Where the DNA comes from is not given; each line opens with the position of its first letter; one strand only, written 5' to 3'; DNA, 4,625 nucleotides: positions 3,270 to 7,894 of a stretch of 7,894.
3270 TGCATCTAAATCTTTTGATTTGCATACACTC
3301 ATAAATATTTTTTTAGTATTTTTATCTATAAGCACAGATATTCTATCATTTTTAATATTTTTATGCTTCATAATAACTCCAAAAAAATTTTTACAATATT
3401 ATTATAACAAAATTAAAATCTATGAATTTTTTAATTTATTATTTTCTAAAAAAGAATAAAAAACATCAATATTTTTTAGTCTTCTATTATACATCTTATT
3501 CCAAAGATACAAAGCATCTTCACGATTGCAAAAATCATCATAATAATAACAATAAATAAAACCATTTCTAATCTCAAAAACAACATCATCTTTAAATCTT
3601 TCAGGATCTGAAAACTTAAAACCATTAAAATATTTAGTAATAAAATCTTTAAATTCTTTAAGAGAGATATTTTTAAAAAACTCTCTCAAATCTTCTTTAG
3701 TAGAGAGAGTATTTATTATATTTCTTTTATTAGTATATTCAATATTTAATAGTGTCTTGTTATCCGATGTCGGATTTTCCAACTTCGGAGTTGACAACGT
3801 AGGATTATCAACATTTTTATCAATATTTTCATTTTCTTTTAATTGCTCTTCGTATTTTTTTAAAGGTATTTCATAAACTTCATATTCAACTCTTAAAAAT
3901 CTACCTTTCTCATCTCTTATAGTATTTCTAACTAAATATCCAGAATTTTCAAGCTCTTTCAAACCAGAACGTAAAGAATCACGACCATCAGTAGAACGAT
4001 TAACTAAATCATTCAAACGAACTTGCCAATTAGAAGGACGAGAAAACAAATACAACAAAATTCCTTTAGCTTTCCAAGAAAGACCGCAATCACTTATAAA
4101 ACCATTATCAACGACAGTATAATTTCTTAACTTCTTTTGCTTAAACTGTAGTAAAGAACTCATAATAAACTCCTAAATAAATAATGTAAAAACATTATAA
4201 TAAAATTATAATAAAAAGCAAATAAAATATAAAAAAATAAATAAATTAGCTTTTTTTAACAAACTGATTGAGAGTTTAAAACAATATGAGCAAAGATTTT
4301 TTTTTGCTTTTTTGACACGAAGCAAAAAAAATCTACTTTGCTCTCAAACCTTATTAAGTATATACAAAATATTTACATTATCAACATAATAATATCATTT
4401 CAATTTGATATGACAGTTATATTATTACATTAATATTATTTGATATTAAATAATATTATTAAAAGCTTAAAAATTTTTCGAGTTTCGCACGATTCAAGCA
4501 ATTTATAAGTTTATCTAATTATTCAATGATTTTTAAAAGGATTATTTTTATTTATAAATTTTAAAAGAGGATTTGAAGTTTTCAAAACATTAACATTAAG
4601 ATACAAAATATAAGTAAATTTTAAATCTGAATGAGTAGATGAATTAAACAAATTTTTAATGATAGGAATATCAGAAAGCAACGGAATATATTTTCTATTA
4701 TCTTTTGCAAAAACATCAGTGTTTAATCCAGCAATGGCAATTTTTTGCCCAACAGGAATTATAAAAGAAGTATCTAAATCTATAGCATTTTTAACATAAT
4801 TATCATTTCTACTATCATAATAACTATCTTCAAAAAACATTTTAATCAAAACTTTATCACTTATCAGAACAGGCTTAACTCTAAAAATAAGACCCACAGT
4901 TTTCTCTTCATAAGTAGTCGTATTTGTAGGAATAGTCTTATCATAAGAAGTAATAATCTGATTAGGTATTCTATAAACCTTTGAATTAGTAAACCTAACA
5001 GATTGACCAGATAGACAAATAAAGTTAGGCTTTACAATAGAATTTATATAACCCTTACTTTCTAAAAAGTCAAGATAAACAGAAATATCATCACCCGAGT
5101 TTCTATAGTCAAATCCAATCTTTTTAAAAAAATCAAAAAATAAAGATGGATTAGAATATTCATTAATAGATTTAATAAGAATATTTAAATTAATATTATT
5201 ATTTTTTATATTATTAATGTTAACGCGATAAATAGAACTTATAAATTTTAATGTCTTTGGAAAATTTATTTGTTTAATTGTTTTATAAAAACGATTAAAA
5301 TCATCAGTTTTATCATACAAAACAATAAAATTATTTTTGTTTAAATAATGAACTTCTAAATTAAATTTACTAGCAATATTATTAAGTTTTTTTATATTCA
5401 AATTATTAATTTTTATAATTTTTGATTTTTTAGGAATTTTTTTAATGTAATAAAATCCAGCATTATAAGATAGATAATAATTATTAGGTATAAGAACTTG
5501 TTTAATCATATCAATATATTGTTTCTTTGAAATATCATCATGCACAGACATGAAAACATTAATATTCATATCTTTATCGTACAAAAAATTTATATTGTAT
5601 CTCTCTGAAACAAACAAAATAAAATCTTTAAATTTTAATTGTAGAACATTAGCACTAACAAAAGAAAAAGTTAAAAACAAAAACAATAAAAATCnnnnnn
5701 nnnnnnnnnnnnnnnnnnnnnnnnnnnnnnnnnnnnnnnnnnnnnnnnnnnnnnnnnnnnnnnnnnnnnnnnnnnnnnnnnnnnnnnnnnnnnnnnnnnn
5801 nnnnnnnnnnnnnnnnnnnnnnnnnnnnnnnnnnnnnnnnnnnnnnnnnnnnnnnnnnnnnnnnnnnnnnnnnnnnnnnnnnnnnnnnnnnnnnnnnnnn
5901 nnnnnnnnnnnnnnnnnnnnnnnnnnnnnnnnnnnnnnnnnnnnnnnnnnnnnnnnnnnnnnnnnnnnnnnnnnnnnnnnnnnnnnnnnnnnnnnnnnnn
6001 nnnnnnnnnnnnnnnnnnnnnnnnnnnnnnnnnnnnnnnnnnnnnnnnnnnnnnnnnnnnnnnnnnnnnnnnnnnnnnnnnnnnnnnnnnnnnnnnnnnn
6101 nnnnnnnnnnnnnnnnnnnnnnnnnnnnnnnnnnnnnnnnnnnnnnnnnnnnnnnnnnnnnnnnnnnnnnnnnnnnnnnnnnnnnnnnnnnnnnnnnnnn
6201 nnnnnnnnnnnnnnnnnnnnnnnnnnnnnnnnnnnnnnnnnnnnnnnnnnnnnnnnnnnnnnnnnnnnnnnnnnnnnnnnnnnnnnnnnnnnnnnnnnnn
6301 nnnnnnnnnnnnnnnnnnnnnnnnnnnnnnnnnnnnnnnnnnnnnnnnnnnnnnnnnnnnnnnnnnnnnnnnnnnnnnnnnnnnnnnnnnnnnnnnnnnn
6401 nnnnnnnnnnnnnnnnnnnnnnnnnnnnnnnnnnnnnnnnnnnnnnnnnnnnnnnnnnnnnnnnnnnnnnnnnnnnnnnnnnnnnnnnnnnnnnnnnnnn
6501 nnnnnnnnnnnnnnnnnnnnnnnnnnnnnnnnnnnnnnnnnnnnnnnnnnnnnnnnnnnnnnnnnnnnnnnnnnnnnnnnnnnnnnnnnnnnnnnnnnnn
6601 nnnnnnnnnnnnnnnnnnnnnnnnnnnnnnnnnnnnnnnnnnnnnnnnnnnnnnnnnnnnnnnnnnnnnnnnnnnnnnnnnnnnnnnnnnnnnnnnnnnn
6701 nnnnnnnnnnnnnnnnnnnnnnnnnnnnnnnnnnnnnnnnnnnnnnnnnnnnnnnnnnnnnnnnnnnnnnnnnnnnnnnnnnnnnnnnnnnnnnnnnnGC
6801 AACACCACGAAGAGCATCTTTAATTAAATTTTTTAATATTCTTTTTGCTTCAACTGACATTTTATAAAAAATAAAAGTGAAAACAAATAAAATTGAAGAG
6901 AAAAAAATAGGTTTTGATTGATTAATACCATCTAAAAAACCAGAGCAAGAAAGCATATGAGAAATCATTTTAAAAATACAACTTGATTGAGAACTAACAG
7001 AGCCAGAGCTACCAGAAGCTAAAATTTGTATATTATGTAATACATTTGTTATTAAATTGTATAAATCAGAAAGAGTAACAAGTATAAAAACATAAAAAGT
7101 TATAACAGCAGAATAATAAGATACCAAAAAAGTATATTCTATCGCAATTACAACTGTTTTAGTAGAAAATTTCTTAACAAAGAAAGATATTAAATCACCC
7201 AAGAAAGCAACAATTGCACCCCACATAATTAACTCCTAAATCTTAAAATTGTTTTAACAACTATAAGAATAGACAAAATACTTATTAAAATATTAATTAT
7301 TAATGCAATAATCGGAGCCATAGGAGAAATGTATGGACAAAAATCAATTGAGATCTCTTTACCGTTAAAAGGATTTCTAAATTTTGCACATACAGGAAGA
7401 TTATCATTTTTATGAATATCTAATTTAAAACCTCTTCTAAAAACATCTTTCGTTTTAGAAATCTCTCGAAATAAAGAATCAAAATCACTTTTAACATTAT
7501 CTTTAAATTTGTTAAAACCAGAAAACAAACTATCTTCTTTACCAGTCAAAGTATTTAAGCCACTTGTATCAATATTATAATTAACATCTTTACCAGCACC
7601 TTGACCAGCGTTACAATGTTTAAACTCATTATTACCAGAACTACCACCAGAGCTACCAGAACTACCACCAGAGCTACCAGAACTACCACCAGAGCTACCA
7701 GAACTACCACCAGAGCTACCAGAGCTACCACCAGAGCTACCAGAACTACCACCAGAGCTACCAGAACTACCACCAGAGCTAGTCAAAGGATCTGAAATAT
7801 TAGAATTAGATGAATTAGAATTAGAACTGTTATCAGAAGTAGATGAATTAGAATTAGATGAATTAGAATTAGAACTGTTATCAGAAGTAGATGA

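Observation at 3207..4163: Accessory two-gene DNA-binding module (initiator-like winged-helix protein plus untracked RHH protein) splits the intergenic region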

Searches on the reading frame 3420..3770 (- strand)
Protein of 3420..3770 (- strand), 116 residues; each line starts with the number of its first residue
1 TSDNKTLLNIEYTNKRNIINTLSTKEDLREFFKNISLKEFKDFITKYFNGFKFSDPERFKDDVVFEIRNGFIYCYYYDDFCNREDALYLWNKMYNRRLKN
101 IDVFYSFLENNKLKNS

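Call 54: search_protein_representatives(protein=window:3420-3770:-)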
Query: 116 residues. Proteins with E-value up to 0.001 (for the whole library): 5; up to 1e-10: 1; up to 1e-30: 1. The best 5 are listed.
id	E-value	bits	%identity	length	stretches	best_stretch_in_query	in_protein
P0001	4.1e-69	246.2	100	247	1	1-116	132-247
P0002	2.1e-06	44.0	38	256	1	3-97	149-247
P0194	2.6e-05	40.5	39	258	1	19-98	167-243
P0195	1.0e-04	38.6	32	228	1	21-102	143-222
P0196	2.6e-04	37.3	34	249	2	12-99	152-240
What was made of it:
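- An exhaustive search for the C-domain in 1.84 billion representatives finds only four other proteins (call 54).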

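Call 56: find_encoding_contigs(protein=P0194, flank=10000)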
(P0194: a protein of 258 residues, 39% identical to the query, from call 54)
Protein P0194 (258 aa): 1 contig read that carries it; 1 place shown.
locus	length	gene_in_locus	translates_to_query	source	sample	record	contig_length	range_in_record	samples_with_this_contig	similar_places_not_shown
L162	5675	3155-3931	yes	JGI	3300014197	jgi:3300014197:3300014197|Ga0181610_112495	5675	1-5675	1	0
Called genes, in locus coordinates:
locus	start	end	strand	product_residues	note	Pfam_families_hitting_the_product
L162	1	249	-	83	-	?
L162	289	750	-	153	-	-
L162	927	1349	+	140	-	-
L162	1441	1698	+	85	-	-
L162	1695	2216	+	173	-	-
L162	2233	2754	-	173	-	-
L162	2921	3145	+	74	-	-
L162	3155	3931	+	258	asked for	PF09681:Phage_rep_org_N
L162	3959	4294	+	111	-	-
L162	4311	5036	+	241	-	-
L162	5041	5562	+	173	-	-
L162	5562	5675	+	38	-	?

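Call 57: search_protein_families(library=pfam, proteins=[P0194, P0195, P0196], max_evalue=0.1)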
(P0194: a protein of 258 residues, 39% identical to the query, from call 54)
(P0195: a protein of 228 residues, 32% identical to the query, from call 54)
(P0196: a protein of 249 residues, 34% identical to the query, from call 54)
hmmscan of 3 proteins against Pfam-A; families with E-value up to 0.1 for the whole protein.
P0194 (258 aa): 2 families
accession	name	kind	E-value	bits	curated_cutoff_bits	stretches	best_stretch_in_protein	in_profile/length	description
PF09681.16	Phage_rep_org_N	-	4.9e-16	59.3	23.3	1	7-123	1-118/121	N-terminal phage replisome organiser (Phage_rep_org_N)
PF19506.4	DUF6040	-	0.025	14.5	23.4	1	112-182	4-75/233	Family of unknown function (DUF6040)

P0195 (228 aa): 0 families

P0196 (249 aa): 1 family
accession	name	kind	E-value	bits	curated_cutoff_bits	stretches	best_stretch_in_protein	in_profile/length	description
PF14297.12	Lin1244_N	-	6.6e-15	56.1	25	1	5-89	1-94/95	Lin1244/Lin1753-like, N-terminal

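Call 60: find_encoding_contigs(protein=P0196, flank=8000, max_places=3)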
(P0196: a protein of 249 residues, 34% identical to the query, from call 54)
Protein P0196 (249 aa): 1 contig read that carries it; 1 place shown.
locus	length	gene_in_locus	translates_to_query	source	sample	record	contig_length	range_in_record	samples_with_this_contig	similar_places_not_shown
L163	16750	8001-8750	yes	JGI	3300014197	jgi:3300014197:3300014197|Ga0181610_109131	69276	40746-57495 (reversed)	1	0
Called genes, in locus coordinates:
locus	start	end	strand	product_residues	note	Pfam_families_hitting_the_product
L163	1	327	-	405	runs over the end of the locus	PF13173:AAA_14, PF13635:DUF4143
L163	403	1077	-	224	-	-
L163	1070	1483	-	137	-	-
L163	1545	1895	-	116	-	-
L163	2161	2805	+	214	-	PF07022:Phage_CI_repr (faint), PF00717:Peptidase_S24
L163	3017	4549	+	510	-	PF07804:HipA_C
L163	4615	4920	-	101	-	PF01381:HTH_3, PF13413:HTH_25 (weak)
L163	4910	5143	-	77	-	PF05973:Gp49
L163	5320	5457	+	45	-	-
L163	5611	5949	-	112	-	-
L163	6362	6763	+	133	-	-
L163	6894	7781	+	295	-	PF17989:ALP_N, PF21522:MreB-like_C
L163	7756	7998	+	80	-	-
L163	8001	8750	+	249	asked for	PF14297:Lin1244_N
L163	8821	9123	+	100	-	-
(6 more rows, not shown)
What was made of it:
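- P0196 lies directly after a ParM-like gene and an 80-aa gene, on a 69-kb contig that also carries toxin-antitoxin genes (call 60).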

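Call 61: find_encoding_contigs(protein=P0195, flank=8000, max_places=3)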
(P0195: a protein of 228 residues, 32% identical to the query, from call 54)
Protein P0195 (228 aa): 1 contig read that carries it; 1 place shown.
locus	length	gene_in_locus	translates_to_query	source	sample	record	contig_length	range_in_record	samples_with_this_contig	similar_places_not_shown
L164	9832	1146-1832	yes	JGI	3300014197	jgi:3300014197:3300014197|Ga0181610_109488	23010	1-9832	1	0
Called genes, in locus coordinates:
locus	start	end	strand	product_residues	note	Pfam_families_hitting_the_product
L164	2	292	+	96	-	?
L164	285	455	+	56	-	-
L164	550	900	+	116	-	-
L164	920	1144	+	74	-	-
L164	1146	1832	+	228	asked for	-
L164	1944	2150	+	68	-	-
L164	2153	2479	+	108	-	-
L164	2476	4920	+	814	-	-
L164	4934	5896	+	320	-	-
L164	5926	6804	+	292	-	-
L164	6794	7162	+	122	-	-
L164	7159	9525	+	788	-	-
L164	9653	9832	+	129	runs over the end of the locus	-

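Call 112: search_protein_families(library=phrogs, proteins=[P0194, P0195, P0196, window:3420-3740:-], max_evalue=0.001)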
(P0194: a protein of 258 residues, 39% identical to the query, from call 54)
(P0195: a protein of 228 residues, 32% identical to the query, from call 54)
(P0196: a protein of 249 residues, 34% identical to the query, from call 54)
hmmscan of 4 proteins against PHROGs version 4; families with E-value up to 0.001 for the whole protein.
P0194 (258 aa): 5 families
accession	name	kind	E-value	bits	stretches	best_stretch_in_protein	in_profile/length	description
phrog_5968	-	DNA, RNA and nucleotide metabolism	3.6e-43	148.8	1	1-194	6-199/273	replisome organizer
phrog_1163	-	unknown function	5.8e-21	76.4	1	3-171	2-174/273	-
phrog_10469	-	DNA, RNA and nucleotide metabolism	1.8e-20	74.5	1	2-176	4-186/305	DnaD-like helicase loader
phrog_4880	-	DNA, RNA and nucleotide metabolism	1.7e-13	51.6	1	3-170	2-180/304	replisome organizer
phrog_186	-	DNA, RNA and nucleotide metabolism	6.9e-10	40.1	1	2-164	17-170/308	DnaD-like helicase loader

P0195 (228 aa): 4 families
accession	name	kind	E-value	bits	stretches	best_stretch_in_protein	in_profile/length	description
phrog_8489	-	DNA, RNA and nucleotide metabolism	5.7e-59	201.6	1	1-192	1-201/296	DnaD-like helicase loader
phrog_5708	-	DNA, RNA and nucleotide metabolism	6e-59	201.2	1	1-161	1-161/263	DnaD-like helicase loader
phrog_1163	-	unknown function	1.1e-30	108.2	1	1-142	8-161/273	-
phrog_10469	-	DNA, RNA and nucleotide metabolism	1.6e-10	41.8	1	1-118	1-140/305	DnaD-like helicase loader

P0196 (249 aa): 6 families
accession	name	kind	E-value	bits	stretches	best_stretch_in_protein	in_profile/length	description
phrog_2562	-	DNA, RNA and nucleotide metabolism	1.5e-15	58.7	1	4-172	10-178/290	replication initiation protein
phrog_20981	-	unknown function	9.4e-11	42.9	1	5-161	3-156/293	-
phrog_38715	-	unknown function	3e-10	41.2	1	3-154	3-150/269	-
phrog_24189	-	unknown function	8.6e-08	33.5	1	5-40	18-53/151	-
phrog_4118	-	DNA, RNA and nucleotide metabolism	0.00038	21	1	62-173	53-163/315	primosomal protein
phrog_9327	-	DNA, RNA and nucleotide metabolism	0.00044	21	1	63-158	61-157/276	primosomal protein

window:3420-3740:- (106 aa): 0 families
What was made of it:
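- Their N-terminal parts are a winged helix like this one (P0002), Pfam Phage_rep_org_N (P0194), PHROG 'DnaD-like helicase loader' at 6e-59 (P0195), and Pfam Lin1244_N with PHROG 'replication initiation' (P0196) (calls 57, 112).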

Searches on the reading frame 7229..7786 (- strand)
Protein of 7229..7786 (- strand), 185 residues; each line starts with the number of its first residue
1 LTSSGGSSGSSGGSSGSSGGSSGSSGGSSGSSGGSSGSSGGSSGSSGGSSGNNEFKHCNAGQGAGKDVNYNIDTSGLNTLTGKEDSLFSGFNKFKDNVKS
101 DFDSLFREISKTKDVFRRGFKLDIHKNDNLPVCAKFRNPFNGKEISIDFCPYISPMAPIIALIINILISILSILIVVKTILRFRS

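Call 3: search_protein_families(library=pfam, proteins=[window:7229-7786:-], max_evalue=1)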
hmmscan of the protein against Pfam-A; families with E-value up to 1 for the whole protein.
window:7229-7786:- (185 aa): 1 family
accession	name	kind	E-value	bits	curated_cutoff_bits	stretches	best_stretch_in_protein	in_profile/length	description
PF07218.16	RAP1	-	0.14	10.9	26.3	1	5-58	144-197/793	Rhoptry-associated protein 1 (RAP-1)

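Call 4: search_protein_families(library=phrogs, proteins=[window:7229-7786:-], max_evalue=0.1)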
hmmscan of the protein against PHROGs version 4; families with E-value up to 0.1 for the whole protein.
window:7229-7786:- (185 aa): 3 families
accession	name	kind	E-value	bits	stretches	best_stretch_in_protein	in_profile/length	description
phrog_815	-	unknown function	1e-09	39.1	1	3-178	258-419/420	-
phrog_11232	-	unknown function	8e-08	33.2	1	3-174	64-228/236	-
phrog_20392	-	unknown function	0.00065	20.5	1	8-84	56-125/228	-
